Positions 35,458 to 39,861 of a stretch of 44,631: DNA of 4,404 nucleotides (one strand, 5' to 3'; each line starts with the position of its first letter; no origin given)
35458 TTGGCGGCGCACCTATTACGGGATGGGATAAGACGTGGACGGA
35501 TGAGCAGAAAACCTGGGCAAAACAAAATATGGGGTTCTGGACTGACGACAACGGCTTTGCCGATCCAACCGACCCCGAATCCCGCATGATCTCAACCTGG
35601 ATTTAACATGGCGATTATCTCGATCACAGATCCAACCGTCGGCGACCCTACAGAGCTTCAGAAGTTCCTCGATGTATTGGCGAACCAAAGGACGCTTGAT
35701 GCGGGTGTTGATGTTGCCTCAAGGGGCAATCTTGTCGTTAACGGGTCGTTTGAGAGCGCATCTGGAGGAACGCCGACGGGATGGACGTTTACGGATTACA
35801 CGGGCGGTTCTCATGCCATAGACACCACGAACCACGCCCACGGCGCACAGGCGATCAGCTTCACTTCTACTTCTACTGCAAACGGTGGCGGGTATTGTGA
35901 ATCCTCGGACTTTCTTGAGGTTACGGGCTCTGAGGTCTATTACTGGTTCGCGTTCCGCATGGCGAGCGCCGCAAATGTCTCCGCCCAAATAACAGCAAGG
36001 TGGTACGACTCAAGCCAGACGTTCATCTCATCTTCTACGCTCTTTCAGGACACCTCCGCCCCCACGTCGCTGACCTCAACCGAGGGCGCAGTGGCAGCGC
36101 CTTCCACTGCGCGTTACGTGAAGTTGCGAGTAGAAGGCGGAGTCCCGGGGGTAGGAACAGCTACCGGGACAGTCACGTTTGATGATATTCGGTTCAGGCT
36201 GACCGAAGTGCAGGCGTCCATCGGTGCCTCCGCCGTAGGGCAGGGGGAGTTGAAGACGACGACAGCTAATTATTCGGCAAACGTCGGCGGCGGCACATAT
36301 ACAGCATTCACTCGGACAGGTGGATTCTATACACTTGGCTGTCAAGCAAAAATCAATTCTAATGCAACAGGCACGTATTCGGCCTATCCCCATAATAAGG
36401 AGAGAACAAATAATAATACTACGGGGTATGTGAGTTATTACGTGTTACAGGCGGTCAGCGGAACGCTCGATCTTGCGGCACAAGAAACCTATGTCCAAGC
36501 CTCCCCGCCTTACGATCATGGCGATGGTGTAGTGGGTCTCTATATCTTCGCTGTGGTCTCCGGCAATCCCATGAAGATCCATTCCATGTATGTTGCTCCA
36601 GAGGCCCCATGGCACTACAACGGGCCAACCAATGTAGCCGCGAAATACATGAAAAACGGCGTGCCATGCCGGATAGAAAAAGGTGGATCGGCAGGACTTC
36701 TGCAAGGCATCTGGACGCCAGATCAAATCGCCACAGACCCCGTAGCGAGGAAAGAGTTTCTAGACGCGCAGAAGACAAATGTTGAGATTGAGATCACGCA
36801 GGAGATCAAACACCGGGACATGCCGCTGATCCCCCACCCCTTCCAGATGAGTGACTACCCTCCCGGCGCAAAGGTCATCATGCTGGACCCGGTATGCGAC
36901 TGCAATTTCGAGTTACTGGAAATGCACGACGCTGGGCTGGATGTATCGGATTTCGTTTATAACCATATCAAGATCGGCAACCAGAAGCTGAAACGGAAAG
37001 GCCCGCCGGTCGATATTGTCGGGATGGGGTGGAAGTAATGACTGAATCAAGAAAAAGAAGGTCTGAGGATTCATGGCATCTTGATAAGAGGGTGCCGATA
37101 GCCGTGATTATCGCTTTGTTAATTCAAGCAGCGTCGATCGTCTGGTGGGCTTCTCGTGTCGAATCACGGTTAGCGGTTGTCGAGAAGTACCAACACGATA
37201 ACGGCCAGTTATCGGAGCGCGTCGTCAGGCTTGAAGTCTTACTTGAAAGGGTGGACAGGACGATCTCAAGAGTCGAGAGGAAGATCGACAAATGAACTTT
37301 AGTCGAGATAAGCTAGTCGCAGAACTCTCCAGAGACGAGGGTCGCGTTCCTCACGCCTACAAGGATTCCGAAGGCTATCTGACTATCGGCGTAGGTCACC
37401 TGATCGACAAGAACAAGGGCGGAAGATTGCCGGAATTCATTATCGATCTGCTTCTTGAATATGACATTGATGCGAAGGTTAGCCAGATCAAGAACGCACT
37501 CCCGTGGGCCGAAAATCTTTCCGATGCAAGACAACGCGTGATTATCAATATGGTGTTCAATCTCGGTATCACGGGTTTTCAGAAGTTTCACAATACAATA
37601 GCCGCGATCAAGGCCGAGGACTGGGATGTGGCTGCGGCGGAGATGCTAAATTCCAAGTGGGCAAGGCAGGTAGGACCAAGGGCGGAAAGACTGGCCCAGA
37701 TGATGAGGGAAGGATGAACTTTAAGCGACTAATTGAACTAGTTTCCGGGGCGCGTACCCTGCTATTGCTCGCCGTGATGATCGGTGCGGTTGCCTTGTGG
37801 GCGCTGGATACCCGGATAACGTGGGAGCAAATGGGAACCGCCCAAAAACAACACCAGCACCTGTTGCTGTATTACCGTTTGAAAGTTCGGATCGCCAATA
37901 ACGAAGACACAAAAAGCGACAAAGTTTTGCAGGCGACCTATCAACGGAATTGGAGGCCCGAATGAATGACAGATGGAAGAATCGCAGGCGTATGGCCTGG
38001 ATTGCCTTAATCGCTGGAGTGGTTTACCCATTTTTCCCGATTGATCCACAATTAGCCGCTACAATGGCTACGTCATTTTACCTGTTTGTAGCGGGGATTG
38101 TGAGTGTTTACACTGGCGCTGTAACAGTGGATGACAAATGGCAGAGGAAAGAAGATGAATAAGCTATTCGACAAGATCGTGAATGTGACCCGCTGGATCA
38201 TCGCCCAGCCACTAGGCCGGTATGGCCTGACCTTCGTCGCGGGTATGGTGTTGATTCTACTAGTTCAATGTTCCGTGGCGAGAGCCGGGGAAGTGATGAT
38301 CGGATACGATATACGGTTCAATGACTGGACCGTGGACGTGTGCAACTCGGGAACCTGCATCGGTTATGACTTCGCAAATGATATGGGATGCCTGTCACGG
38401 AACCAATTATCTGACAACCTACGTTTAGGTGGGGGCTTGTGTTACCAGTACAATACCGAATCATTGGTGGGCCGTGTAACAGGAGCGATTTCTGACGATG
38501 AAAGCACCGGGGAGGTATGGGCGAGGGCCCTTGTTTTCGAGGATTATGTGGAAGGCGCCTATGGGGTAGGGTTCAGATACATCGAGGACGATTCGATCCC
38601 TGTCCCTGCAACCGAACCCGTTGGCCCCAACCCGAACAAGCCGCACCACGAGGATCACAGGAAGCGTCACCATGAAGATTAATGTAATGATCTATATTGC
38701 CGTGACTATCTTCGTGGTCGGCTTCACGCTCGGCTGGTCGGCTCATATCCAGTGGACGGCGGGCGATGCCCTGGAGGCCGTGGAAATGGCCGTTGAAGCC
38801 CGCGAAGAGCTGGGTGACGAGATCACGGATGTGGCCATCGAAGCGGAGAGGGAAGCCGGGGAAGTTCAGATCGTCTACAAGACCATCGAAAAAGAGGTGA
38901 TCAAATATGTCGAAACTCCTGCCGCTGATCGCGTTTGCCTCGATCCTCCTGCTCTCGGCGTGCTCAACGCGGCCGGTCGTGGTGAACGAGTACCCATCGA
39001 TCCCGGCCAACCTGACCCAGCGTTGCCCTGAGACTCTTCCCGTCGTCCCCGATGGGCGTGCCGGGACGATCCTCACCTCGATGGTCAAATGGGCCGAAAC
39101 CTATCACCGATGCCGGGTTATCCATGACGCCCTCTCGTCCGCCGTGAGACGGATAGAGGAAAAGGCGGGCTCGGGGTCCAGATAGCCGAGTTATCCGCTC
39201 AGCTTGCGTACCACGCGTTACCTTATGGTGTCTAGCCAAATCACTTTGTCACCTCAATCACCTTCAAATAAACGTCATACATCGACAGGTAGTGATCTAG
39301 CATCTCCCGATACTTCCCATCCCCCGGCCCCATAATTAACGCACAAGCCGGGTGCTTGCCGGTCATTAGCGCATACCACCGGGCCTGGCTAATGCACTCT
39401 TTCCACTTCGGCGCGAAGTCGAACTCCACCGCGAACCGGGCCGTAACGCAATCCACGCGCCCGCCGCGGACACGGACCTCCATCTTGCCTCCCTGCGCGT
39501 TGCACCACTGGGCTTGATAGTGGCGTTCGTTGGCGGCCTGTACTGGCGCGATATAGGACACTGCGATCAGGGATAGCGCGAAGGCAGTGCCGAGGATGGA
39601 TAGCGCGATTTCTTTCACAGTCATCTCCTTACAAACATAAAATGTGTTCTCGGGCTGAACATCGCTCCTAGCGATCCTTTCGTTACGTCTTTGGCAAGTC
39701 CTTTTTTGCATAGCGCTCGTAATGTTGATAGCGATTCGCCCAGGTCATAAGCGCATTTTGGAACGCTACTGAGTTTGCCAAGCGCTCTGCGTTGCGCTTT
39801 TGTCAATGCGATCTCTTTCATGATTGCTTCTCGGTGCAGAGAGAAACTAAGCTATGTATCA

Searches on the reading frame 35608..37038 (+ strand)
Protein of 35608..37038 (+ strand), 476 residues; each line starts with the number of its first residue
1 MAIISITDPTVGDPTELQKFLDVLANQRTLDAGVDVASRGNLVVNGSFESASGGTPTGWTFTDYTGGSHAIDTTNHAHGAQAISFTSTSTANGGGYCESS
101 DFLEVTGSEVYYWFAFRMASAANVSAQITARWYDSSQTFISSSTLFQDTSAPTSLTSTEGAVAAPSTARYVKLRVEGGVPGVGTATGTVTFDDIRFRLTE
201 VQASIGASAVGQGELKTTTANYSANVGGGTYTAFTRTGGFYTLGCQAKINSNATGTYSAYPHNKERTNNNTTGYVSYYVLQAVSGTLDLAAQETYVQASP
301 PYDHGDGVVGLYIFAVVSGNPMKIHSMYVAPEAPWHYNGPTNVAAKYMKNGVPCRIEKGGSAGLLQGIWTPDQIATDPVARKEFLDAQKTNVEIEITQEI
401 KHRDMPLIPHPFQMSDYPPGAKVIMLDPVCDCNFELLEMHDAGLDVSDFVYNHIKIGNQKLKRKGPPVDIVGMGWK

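Call 13: search_protein_families(library=pfam, proteins=[window:35608-37038:+], max_evalue=0.01)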
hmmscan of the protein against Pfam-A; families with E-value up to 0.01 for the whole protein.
window:35608-37038:+ (476 aa): 1 family
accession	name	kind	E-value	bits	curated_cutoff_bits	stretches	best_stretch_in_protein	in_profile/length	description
PF14099.13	Polysacc_lyase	-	0.0029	18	29.9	1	54-159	4-110/210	Polysaccharide lyase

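Call 27: find_encoding_contigs(protein=window:35608-37038:+, flank=10000, max_places=10)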
Protein window:35608-37038:+ (476 aa): 2 contigs read that carry it; 1 place shown.
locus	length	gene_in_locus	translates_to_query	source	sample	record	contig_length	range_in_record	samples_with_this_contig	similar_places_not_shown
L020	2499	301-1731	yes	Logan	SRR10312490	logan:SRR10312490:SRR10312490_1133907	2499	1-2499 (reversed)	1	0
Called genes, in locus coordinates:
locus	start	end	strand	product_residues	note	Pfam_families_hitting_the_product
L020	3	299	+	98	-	?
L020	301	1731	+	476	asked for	-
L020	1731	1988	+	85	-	-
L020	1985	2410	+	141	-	PF00959:Phage_lysozyme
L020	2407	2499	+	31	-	?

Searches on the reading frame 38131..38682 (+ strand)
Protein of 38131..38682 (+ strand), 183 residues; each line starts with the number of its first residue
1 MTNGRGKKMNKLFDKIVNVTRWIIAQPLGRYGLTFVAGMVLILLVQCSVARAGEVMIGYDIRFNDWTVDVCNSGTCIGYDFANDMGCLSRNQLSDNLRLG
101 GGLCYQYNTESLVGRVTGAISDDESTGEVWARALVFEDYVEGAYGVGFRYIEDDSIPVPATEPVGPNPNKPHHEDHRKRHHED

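Call 13: search_protein_families(library=pfam, proteins=[window:38131-38682:+], max_evalue=0.01)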
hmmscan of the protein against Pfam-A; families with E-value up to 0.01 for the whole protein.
window:38131-38682:+ (183 aa): 0 families

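Call 29: find_encoding_contigs(protein=window:38131-38682:+, flank=10000, max_places=10)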
Protein window:38131-38682:+ (183 aa): no gene with exactly this product is on record in the collection.

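Call 38: find_related_loci(query=window:38131-38682:+, collection=viral_contigs, flank=10000)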
Query window:38131-38682:+ (183 aa) in viral_contigs; peptide patterns used: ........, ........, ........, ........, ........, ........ (x = any residue, [..] = any of these).
29 stretches matched a pattern; 1 encode a relative of the query (tblastn E <= 1e-3); 1 distinct loci.
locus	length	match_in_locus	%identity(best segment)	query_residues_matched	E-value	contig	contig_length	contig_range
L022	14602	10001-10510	61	2-171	2e-71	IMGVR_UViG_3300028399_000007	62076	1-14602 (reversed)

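Call 45: search_protein_families(library=phrogs, proteins=[P0033], max_evalue=0.01)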
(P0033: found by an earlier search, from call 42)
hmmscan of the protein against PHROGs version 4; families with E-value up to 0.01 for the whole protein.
P0033 (125 aa): 0 families

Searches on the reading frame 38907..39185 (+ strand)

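Call 13: search_protein_families(library=pfam, proteins=[window:38907-39185:+], max_evalue=0.01)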
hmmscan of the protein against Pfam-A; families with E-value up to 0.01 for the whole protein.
window:38907-39185:+ (92 aa): 1 family
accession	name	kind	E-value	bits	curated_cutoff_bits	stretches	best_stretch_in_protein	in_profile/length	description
PF23793.1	LysC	-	3.4e-06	27.3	27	1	14-75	1-61/69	Rz1-like lysis system protein LysC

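Call 45: search_protein_families(library=phrogs, proteins=[P0033], max_evalue=0.01)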
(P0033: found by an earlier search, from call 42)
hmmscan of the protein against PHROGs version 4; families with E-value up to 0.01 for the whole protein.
P0033 (125 aa): 0 families

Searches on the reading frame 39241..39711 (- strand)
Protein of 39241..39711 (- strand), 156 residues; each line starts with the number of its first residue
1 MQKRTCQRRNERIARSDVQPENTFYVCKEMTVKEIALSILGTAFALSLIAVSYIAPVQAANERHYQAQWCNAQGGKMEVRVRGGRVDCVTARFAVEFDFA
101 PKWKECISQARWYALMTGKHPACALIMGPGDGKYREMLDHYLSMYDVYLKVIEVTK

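Call 10: search_protein_families(library=pfam, proteins=[window:39241-39711:-], max_evalue=0.01)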
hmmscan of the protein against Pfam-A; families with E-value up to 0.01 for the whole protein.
window:39241-39711:- (156 aa): 0 families

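Call 15: find_encoding_contigs(protein=window:39241-39711:-, flank=10000, max_places=8)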
Protein window:39241-39711:- (156 aa): no gene with exactly this product is on record in the collection.

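Call 17: find_related_loci(query=window:39241-39711:-, collection=viral_contigs, flank=10000)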
Query window:39241-39711:- (156 aa) in viral_contigs; peptide patterns used: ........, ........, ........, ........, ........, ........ (x = any residue, [..] = any of these).
19 stretches matched a pattern; 17 encode a relative of the query (tblastn E <= 1e-3); 17 distinct loci.
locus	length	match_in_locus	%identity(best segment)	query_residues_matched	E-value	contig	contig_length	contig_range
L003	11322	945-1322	90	31-156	4e-77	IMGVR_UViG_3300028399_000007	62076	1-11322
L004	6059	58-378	48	50-156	9e-27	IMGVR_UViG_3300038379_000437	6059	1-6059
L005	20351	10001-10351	43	46-156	1e-23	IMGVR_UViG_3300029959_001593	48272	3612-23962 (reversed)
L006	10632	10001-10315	43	48-147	2e-23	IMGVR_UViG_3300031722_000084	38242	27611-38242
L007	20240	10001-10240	54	62-139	4e-23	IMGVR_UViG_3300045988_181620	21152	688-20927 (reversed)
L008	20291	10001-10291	49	44-138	7e-23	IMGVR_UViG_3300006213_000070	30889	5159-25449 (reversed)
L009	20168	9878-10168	49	44-138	7e-23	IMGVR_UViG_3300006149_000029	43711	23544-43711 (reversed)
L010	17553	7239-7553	46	35-138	3e-21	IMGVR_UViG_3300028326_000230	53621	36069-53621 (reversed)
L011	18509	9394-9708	46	35-138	3e-21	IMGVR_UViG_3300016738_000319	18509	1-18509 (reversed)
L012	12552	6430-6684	49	47-127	2e-21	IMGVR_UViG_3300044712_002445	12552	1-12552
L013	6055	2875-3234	41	30-147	2e-20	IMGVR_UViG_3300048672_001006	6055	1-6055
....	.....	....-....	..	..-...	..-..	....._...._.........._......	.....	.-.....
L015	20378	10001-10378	36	33-151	7e-18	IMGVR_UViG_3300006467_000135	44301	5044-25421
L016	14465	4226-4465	49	61-138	4e-16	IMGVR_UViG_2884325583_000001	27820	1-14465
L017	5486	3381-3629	45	62-151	2e-16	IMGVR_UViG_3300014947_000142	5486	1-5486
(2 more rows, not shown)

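Call 30: search_protein_families(library=phrogs, proteins=[window:39241-39711:-], max_evalue=0.001)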
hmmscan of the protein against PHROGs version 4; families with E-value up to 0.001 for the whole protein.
window:39241-39711:- (156 aa): 0 families

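Call 45: search_protein_families(library=phrogs, proteins=[P0033], max_evalue=0.01)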
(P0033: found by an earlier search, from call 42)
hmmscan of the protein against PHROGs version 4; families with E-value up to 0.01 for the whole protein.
P0033 (125 aa): 0 families

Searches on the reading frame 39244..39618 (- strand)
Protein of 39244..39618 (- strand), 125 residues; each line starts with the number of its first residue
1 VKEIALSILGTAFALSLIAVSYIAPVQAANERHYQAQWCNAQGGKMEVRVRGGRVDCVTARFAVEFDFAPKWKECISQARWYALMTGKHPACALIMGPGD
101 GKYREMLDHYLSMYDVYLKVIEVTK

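Call 42: list_cluster_members(proteins=[window:39244-39618:-, window:2187-2426:-, window:2187-2432:-, window:37714-37962:+, window:37962-38159:+, window:38155-38679:+, window:38672-39028:+, window:38687-39028:+, window:38907-39182:+, window:39244-39624:-])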
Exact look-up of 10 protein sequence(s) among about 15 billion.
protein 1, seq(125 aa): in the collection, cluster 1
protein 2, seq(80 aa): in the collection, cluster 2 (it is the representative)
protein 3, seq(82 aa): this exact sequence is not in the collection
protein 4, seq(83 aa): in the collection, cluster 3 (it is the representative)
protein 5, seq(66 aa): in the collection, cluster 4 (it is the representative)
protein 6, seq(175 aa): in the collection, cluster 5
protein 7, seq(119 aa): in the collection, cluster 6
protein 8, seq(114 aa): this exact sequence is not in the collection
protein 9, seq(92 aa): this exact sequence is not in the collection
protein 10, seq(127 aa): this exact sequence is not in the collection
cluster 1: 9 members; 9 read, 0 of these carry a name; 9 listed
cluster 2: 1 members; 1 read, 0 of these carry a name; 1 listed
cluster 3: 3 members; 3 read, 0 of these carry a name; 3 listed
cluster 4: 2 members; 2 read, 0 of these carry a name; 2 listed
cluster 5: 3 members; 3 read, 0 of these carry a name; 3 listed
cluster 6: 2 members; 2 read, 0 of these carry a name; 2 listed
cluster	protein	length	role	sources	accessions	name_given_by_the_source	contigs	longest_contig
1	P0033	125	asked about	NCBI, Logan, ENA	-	-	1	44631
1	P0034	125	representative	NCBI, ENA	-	-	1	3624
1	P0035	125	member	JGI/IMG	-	-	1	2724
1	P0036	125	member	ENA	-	-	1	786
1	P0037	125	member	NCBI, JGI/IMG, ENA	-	-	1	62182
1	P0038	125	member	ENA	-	-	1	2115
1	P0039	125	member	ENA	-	-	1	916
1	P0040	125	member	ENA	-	-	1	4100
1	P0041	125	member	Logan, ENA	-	-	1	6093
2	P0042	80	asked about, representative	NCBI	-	-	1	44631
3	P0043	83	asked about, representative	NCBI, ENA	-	-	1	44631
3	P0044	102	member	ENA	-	-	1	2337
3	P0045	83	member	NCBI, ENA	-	-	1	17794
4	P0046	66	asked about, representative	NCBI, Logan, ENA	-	-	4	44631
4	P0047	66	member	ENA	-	-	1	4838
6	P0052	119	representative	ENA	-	-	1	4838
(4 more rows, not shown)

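Call 43: find_encoding_contigs(protein=P0033, flank=10000, max_places=10)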
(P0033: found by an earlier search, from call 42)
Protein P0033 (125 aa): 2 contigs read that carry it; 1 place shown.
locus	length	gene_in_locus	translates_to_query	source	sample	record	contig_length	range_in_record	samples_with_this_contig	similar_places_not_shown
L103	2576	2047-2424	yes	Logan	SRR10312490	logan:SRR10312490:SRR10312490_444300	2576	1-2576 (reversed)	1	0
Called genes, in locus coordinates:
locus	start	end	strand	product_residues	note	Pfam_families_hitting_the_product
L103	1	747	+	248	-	?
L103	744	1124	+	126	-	PF27247:MJ1673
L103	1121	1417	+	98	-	-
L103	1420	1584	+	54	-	-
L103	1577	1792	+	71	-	-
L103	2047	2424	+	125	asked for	-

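Call 45: search_protein_families(library=phrogs, proteins=[P0033], max_evalue=0.01)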
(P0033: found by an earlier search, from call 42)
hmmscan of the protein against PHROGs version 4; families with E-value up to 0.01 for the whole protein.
P0033 (125 aa): 0 families

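Call 48: find_encoding_contigs(protein=P0052, flank=10000, max_places=10)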
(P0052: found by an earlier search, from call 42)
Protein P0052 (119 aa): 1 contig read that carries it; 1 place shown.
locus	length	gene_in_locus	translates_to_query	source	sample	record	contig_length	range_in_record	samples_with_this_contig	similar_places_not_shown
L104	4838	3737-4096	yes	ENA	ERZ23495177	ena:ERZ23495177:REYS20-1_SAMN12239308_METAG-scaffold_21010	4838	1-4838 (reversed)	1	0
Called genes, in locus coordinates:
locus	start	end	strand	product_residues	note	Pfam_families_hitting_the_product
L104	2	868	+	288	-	?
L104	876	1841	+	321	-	-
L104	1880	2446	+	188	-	PF01520:Amidase_3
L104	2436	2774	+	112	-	-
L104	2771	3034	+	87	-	-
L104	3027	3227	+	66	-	-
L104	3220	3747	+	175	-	-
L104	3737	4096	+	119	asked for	-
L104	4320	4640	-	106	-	-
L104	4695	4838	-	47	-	?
